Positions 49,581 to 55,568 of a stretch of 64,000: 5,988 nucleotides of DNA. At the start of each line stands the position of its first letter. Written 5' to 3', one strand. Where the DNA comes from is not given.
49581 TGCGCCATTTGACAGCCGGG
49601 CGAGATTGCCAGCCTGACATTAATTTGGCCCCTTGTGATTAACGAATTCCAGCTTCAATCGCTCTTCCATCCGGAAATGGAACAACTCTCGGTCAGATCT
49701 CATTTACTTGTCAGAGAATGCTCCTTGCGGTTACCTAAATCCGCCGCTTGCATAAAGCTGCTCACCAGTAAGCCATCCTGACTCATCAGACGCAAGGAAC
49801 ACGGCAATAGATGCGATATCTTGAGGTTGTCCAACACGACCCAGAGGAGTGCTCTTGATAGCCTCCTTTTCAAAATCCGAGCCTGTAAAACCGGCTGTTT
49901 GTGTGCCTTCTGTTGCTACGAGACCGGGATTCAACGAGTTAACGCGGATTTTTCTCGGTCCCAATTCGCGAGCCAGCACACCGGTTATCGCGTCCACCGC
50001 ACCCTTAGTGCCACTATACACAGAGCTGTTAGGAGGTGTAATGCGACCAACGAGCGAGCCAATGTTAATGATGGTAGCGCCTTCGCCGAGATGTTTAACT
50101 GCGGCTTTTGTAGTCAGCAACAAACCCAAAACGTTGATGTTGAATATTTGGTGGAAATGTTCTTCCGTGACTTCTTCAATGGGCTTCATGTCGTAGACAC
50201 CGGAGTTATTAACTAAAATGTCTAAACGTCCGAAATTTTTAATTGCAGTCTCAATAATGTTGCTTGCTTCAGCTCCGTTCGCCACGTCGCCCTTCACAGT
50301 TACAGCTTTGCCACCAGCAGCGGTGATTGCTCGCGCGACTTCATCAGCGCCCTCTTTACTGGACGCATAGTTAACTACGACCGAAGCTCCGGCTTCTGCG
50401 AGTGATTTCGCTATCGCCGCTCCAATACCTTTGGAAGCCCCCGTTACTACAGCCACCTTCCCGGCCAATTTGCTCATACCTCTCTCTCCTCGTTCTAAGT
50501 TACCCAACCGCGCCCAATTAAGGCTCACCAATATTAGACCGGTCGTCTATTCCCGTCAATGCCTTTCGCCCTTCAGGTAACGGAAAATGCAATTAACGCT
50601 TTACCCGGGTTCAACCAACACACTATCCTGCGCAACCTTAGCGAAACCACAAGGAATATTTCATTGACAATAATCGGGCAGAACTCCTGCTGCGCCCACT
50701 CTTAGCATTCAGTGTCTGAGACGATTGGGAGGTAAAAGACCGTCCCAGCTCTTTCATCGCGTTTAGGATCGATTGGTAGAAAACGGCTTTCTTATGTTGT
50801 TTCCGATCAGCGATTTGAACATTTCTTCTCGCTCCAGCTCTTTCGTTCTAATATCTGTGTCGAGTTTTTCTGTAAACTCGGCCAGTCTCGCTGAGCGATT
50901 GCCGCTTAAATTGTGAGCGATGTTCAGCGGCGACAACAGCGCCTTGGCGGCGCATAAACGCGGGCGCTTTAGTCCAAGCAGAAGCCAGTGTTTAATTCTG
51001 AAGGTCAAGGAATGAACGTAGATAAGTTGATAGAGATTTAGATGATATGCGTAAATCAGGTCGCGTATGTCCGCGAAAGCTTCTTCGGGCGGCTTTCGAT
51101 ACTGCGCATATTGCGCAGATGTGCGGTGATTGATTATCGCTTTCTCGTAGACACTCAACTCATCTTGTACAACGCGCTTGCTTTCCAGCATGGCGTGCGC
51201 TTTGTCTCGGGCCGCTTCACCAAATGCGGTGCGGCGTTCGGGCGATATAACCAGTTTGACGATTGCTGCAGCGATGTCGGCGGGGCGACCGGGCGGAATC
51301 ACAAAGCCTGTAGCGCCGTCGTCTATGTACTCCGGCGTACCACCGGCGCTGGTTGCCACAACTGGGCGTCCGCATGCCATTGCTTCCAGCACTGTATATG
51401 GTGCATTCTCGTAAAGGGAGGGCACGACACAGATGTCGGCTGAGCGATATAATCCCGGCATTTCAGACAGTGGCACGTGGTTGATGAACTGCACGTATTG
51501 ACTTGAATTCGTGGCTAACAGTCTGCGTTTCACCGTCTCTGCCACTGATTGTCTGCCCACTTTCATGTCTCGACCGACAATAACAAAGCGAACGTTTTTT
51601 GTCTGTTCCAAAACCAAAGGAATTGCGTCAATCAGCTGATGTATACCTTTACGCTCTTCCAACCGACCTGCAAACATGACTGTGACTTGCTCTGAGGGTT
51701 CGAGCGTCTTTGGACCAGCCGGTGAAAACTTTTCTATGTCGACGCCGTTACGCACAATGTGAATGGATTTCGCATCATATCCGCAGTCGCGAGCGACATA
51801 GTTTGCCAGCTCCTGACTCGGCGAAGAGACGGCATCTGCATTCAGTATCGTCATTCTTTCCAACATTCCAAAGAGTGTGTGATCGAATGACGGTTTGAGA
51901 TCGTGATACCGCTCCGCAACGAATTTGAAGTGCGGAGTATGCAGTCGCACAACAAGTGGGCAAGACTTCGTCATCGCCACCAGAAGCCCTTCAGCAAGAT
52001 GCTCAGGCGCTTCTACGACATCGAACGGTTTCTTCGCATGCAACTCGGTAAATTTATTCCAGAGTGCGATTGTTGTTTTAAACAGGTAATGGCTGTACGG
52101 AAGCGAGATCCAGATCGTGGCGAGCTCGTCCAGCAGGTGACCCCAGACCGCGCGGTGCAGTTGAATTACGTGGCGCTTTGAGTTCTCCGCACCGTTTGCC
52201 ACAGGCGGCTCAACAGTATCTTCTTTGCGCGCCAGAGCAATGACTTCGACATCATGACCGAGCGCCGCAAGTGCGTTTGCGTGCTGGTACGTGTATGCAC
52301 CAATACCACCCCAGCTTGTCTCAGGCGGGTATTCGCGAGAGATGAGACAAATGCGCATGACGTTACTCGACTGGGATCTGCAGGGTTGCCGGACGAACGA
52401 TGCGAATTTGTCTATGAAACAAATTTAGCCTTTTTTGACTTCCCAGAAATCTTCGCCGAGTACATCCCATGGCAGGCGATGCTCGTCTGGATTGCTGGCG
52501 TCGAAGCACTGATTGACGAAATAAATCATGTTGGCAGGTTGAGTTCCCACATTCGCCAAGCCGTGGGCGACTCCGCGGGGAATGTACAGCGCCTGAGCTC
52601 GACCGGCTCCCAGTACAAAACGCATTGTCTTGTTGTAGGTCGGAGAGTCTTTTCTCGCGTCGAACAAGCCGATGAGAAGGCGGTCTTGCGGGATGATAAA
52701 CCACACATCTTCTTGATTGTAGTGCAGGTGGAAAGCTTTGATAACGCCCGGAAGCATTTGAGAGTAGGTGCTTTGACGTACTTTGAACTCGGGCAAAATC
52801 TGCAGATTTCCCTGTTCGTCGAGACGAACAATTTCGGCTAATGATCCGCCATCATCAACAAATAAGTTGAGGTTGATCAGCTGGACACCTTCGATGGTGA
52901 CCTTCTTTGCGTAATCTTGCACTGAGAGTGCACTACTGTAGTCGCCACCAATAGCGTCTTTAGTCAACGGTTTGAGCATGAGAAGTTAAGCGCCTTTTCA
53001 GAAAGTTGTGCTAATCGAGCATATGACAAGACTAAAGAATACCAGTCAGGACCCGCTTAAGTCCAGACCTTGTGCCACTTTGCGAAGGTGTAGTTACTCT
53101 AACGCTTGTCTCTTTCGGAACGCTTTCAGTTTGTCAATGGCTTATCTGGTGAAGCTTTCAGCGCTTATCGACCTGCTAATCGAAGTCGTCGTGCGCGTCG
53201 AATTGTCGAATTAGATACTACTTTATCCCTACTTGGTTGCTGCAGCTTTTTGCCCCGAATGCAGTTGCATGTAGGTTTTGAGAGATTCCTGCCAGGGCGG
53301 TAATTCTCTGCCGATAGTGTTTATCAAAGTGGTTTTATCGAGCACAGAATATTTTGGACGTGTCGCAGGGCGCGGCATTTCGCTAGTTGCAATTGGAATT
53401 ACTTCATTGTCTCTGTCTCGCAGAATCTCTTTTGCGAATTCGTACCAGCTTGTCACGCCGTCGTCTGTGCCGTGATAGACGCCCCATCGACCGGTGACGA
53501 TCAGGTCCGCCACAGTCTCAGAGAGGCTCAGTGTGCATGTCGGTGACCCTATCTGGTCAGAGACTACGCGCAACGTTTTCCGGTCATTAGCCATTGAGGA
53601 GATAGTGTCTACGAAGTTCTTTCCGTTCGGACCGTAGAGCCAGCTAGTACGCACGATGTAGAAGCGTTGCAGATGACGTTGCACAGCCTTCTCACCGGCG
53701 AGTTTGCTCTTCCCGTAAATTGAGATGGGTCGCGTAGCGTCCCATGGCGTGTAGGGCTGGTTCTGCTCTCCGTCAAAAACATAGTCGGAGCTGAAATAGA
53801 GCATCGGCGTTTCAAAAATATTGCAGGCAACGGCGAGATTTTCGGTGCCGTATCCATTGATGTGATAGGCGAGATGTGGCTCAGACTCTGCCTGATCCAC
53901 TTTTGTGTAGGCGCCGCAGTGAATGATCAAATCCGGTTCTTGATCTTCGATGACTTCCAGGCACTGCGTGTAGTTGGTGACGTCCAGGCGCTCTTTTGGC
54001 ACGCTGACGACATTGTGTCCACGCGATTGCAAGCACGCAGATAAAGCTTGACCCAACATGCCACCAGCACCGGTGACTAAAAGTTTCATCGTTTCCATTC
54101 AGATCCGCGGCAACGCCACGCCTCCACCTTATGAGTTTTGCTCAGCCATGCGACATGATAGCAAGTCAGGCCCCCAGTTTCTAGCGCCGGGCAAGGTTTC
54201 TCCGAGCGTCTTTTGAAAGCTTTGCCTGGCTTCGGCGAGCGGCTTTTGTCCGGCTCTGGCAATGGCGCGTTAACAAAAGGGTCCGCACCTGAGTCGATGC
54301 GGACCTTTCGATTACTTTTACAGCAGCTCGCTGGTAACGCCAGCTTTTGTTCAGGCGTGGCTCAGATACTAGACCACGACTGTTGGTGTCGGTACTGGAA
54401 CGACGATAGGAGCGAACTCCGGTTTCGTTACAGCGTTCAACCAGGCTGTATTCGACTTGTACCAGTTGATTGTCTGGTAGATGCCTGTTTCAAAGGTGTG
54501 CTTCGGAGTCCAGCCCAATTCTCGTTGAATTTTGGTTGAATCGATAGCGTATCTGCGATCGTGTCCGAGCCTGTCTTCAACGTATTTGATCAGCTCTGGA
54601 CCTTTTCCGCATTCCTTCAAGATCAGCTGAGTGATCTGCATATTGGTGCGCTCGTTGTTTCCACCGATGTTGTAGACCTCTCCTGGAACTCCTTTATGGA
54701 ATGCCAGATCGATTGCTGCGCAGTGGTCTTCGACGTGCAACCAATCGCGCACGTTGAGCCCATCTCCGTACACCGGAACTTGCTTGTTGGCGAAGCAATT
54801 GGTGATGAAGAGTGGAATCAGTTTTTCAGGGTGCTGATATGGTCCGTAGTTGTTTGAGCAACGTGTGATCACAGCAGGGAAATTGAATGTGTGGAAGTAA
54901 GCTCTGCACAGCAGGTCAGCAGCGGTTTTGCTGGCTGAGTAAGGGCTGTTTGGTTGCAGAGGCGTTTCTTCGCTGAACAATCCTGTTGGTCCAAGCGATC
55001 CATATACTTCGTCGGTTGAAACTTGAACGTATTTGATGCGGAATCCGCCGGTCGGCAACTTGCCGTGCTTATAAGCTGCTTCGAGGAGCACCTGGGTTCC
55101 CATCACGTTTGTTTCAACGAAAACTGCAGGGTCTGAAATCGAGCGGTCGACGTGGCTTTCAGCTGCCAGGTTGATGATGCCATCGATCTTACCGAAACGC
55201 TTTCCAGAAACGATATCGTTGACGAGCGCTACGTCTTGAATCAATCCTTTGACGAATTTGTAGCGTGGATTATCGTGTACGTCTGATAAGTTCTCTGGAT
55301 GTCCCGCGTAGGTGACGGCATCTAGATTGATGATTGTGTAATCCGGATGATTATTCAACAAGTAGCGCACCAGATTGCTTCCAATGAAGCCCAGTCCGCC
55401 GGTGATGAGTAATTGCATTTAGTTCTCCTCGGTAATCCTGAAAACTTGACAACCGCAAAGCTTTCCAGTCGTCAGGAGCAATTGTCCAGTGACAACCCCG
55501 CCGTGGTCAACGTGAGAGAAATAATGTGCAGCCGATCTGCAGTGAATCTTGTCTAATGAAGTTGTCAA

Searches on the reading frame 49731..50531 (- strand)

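Call 7: search_protein_families(library=pfam, proteins=[window:49731-50531:-], max_evalue=0.001)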
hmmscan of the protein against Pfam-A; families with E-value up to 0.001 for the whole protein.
window:49731-50531:- (266 aa): 6 families
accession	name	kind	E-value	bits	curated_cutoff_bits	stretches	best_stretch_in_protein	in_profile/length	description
PF13561.12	adh_short_C2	-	3.2e-63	213.9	27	1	31-265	1-235/236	Enoyl-(Acyl carrier protein) reductase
PF00106.31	adh_short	-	7.5e-53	179.3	26.6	1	25-212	1-189/195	short chain dehydrogenase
PF08659.16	KR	-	1.8e-14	54.5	22.6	1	28-185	4-162/180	KR domain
PF23441.1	SDR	-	1.5e-08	34.8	27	1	20-249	3-241/258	SDR-like rossmann domain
PF08643.16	DUF1776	-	6.4e-06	26.2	25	1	110-205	100-199/294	Fungal family of unknown function (DUF1776)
PF02882.25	THF_DHG_CYH_C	-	4.2e-05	23.3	27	1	20-85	32-99/160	Tetrahydrofolate dehydrogenase/cyclohydrolase, NAD(P)-binding domain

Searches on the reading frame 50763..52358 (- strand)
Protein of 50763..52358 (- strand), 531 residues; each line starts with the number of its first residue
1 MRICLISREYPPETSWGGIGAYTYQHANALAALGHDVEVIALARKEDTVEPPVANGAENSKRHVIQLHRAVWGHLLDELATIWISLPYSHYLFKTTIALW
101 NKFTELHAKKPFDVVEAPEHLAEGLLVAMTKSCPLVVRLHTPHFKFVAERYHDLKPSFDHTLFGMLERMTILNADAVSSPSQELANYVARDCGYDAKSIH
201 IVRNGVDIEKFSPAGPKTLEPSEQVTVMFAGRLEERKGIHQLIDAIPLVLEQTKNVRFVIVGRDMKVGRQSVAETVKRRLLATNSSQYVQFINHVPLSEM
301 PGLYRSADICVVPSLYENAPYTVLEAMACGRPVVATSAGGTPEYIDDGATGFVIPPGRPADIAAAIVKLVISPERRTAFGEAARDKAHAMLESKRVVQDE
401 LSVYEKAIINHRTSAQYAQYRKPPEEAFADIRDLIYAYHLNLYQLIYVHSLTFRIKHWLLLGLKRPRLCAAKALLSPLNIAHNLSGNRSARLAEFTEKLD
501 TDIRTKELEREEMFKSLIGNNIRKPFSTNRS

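Call 7: search_protein_families(library=pfam, proteins=[window:50763-52358:-], max_evalue=0.001)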
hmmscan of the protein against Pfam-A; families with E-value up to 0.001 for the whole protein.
window:50763-52358:- (531 aa): 7 families
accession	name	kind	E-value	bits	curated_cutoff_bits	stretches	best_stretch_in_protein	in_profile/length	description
PF00534.26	Glycos_transf_1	-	7.2e-41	140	26.4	1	217-385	8-171/172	Glycosyl transferases group 1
PF13692.12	Glyco_trans_1_4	-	8.4e-38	130.3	27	1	226-370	3-140/142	Glycosyl transferases group 1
PF13439.12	Glyco_transf_4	-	1.3e-21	77.9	28.5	1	16-210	1-170/170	Glycosyltransferase Family 4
PF13579.12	Glyco_trans_4_4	-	2.3e-16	61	29.7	1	17-205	1-158/158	Glycosyl transferase 4-like domain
PF20706.3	GT4-conflict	-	3.2e-11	43.3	26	1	194-349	169-324/385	Family 4 Glycosyltransferase in conflict systems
PF13524.12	Glyco_trans_1_2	-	9e-09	35.9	25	1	252-392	11-134/144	Glycosyl transferase-like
PF08323.17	Glyco_transf_5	-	0.00015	22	22.7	1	2-44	1-43/239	Starch synthase catalytic domain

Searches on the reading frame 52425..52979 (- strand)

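Call 7: search_protein_families(library=pfam, proteins=[window:52425-52979:-], max_evalue=0.001)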
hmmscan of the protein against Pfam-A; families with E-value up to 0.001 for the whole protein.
window:52425-52979:- (184 aa): 2 families
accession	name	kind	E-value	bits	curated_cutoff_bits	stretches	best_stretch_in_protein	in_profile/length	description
PF00908.23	dTDP_sugar_isom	-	3.7e-15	56.5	27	1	27-168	2-140/168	dTDP-4-dehydrorhamnose 3,5-epimerase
PF14667.12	Polysacc_synt_C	-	8.2e-08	32.8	28.7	1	42-166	3-110/111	Polysaccharide biosynthesis C-terminal domain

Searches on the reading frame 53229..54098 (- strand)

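Call 7: search_protein_families(library=pfam, proteins=[window:53229-54098:-], max_evalue=0.001)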
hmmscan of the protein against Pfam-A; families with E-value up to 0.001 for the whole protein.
window:53229-54098:- (289 aa): 6 families
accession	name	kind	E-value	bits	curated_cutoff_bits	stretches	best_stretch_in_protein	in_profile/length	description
PF04321.23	RmlD_sub_bind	-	2.3e-96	322.7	27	1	4-278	1-283/287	RmlD substrate binding domain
PF01370.27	Epimerase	-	4.3e-26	92.2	20.9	1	7-165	2-184/240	NAD dependent epimerase/dehydratase family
PF16363.11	GDP_Man_Dehyd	-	2e-13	51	27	1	38-146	59-171/332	GDP-mannose 4,6 dehydratase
PF02719.21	Polysacc_synt_2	-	1.3e-09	38.2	20.2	1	39-142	62-152/293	Polysaccharide biosynthesis protein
PF01073.25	3Beta_HSD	-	2.1e-06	27.4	22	1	38-182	52-210/280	3-beta hydroxysteroid dehydrogenase/isomerase family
PF07993.18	NAD_binding_4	-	4.8e-06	26.3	20.1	1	54-156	88-209/258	Male sterility protein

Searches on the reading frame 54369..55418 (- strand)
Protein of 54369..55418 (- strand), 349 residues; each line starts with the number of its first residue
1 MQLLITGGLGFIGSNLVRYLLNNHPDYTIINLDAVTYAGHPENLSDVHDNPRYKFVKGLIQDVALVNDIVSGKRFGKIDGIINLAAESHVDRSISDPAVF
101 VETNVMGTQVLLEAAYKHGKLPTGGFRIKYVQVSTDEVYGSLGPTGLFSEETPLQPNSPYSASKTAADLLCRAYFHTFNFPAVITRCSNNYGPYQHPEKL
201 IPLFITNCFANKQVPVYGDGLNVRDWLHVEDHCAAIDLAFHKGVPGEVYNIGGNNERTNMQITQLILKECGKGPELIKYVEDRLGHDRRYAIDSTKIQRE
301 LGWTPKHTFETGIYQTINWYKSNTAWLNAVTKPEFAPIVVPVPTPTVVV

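Call 7: search_protein_families(library=pfam, proteins=[window:54369-55418:-], max_evalue=0.001)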
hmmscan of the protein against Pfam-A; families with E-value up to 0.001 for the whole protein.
window:54369-55418:- (349 aa): 6 families
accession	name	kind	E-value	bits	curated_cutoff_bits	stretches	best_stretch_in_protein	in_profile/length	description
PF16363.11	GDP_Man_Dehyd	-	2.5e-84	284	27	1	4-315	1-331/332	GDP-mannose 4,6 dehydratase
PF01370.27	Epimerase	-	3.9e-63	213.5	20.9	1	4-252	2-240/240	NAD dependent epimerase/dehydratase family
PF04321.23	RmlD_sub_bind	-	2e-11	43.9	27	1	1-280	1-241/287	RmlD substrate binding domain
PF07993.18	NAD_binding_4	-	5.8e-11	42.5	20.1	1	5-191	1-208/258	Male sterility protein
PF01073.25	3Beta_HSD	-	1.8e-10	40.8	22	1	4-239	1-228/280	3-beta hydroxysteroid dehydrogenase/isomerase family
PF02719.21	Polysacc_synt_2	-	2.3e-10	40.6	20.2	1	3-137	1-130/293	Polysaccharide biosynthesis protein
